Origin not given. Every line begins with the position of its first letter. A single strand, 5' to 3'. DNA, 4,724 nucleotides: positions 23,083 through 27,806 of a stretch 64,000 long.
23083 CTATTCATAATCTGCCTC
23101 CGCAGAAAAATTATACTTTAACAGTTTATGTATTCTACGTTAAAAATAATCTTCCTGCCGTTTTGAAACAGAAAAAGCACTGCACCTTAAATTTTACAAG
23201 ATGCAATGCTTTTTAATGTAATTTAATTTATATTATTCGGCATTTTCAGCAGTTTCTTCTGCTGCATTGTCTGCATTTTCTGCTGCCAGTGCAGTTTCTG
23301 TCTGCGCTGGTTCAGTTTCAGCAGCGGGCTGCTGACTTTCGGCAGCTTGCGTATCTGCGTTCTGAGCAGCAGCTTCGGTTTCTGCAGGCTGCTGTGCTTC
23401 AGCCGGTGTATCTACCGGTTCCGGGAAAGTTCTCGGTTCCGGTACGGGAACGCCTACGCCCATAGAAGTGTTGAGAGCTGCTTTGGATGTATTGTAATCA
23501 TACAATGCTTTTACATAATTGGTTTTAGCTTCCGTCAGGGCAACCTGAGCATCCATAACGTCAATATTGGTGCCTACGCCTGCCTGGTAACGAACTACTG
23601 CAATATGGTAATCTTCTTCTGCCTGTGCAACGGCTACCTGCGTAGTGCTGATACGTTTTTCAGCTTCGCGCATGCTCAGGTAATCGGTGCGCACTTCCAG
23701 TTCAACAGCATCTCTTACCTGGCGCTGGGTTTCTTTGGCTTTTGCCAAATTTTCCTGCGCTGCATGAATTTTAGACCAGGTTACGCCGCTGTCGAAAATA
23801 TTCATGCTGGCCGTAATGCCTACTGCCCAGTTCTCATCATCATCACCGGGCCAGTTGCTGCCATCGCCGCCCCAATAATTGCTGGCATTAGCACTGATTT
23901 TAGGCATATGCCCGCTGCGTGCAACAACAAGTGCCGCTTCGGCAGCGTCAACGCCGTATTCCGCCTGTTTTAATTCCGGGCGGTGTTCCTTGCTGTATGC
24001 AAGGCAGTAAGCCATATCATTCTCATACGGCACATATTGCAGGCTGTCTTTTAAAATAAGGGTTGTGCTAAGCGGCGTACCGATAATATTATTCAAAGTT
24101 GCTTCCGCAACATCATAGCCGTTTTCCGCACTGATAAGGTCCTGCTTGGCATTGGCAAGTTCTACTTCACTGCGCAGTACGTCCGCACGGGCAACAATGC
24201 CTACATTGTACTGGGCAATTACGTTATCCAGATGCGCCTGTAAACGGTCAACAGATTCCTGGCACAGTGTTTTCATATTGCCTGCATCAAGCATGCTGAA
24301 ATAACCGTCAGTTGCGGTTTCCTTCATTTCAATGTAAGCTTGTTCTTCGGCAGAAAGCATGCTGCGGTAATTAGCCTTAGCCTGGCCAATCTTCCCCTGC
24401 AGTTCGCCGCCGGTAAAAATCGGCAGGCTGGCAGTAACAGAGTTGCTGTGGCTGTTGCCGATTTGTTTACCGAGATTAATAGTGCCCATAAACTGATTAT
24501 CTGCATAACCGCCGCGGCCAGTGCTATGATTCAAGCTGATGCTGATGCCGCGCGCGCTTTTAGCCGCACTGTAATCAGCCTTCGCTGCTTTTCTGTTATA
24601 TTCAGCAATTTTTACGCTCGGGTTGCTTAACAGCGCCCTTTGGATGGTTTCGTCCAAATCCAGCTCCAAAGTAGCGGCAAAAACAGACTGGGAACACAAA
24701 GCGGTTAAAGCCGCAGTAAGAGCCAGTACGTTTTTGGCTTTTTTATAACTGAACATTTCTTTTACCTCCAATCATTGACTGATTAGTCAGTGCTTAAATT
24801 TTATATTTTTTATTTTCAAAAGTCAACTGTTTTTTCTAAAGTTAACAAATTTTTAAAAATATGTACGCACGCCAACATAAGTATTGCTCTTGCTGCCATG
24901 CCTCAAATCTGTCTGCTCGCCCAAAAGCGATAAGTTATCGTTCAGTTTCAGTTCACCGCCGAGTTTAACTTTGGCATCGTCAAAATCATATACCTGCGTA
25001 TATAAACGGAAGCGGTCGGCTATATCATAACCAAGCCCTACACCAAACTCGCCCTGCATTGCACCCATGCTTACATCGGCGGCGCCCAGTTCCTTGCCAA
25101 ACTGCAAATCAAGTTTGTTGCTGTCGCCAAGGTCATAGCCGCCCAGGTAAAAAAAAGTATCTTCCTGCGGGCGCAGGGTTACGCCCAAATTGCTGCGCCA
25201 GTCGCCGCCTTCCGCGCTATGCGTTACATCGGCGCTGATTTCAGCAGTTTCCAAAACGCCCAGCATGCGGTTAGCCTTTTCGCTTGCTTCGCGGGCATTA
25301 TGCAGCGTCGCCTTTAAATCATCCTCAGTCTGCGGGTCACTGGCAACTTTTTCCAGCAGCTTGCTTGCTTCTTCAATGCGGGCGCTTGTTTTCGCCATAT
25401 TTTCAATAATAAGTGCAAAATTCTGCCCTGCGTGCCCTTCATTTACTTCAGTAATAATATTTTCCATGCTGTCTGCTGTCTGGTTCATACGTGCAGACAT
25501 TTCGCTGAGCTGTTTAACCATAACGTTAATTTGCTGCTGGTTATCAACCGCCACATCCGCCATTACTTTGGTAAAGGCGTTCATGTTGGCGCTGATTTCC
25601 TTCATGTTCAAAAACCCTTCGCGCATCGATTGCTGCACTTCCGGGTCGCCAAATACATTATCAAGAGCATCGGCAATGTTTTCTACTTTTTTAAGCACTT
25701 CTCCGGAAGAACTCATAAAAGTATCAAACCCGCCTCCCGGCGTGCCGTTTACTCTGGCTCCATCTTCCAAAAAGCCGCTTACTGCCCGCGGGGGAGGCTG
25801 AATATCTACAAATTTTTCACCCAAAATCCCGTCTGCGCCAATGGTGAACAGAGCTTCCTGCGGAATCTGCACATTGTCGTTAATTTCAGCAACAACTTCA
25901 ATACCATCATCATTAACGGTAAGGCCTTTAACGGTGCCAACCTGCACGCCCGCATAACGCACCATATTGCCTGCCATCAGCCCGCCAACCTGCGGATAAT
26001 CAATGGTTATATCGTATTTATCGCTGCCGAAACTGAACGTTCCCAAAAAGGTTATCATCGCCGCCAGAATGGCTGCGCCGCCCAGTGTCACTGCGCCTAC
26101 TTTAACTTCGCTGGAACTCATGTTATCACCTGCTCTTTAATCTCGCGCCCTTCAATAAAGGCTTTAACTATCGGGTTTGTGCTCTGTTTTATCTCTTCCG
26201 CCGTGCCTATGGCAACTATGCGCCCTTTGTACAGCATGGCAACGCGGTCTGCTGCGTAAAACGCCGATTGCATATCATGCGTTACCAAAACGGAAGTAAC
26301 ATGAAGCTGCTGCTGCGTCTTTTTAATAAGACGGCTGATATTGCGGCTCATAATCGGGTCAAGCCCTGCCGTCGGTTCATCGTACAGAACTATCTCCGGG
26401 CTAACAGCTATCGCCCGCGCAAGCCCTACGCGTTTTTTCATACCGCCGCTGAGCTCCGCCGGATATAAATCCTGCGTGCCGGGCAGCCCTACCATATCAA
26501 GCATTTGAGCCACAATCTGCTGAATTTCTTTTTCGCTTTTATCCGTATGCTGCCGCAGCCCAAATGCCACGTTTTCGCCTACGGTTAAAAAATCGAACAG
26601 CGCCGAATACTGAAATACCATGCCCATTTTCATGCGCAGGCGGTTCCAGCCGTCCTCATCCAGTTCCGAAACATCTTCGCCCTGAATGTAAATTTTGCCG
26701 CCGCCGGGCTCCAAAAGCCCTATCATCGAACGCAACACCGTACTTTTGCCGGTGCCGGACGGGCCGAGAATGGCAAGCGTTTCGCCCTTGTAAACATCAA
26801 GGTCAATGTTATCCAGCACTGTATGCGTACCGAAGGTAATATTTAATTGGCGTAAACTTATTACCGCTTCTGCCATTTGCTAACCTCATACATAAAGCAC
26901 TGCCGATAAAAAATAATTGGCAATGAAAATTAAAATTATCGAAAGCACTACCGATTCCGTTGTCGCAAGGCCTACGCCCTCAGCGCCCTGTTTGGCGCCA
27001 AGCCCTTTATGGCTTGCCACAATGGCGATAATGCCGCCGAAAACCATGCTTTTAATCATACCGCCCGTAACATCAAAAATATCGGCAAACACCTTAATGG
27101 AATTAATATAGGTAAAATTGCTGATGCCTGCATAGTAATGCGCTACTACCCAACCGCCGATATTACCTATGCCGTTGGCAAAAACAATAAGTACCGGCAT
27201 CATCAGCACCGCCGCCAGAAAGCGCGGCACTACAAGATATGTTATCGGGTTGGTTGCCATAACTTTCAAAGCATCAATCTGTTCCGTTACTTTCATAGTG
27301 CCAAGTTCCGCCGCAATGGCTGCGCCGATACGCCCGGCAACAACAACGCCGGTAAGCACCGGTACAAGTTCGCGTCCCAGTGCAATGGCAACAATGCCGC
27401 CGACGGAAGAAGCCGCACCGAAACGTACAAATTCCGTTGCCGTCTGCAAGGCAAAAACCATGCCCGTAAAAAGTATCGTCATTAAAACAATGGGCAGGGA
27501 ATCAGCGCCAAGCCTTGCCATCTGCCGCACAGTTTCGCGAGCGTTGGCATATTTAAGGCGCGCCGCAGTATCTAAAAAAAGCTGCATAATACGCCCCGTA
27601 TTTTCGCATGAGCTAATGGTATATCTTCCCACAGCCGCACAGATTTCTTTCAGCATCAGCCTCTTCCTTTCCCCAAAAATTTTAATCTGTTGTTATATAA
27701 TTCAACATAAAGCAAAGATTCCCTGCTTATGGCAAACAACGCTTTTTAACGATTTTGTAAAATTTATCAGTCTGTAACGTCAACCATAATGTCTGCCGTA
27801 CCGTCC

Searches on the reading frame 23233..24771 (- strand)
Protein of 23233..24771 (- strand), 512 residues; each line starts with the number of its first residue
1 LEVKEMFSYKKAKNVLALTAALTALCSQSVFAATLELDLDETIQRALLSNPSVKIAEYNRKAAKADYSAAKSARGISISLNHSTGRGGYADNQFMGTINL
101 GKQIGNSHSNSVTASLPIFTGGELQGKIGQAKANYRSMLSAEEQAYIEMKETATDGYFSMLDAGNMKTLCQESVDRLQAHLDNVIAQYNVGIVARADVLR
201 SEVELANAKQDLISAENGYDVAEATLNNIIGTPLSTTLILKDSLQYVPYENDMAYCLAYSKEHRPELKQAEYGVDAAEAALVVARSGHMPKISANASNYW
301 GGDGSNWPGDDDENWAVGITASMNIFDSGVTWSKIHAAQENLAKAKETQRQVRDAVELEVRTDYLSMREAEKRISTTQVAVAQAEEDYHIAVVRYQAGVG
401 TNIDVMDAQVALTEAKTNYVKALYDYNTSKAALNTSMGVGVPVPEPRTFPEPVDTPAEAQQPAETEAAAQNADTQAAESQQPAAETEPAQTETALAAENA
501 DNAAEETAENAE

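Call 3: search_protein_families(library=pfam, proteins=[window:23233-24771:-], max_evalue=0.01)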
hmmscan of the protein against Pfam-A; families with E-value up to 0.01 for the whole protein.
window:23233-24771:- (512 aa): 1 family
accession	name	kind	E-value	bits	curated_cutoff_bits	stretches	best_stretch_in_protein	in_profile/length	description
PF02321.23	OEP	-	7.7e-71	238.2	22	2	256-438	4-187/187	Outer membrane efflux protein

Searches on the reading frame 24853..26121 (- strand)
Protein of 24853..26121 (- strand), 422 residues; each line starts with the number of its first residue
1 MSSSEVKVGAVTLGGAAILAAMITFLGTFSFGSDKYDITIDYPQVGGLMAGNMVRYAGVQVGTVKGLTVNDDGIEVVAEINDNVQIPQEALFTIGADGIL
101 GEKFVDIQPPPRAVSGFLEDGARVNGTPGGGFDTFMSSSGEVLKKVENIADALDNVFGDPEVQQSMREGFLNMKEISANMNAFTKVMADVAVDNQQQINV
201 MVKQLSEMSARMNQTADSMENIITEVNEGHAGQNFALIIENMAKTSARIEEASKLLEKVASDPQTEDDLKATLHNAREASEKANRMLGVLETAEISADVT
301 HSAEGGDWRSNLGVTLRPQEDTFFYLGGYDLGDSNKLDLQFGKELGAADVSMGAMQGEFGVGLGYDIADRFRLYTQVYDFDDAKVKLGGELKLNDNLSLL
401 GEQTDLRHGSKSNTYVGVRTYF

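Call 3: search_protein_families(library=pfam, proteins=[window:24853-26121:-], max_evalue=0.01)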
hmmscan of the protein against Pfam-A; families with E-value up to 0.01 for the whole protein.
window:24853-26121:- (422 aa): 3 families
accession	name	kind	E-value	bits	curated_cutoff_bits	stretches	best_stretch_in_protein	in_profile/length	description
PF02470.25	MlaD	-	1.6e-17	64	25.1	1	35-110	2-81/81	MlaD protein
PF01337.24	Barstar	-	0.0014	19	23.4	1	176-237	31-93/96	Barstar (barnase inhibitor)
PF12631.12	MnmE_helical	-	0.0059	17.2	40.1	1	138-294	63-201/211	MnmE helical domain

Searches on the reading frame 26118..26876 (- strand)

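Call 55: search_protein_families(library=pfam, proteins=[window:26118-26876:-], max_evalue=0.0001)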
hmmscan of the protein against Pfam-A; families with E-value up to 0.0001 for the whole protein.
window:26118-26876:- (252 aa): 3 families
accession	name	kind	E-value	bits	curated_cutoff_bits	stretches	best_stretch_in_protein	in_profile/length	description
PF00005.33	ABC_tran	-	6.8e-35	121.1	25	1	21-170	1-137/137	ABC transporter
PF13304.12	AAA_21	-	9.6e-08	32.9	27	1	131-201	227-299/304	AAA domain, putative AbiEii toxin, Type IV TA system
PF02463.25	SMC_N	-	3.2e-06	27.2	40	1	33-204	26-203/220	RecF/RecN/SMC N terminal domain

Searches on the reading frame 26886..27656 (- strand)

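Call 55: search_protein_families(library=pfam, proteins=[window:26886-27656:-], max_evalue=0.0001)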
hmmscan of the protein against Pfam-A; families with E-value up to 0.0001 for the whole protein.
window:26886-27656:- (256 aa): 1 family
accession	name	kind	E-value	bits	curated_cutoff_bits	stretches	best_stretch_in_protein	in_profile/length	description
PF02405.21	MlaE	-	4.3e-76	255.6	22.5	1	42-252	1-211/212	Permease MlaE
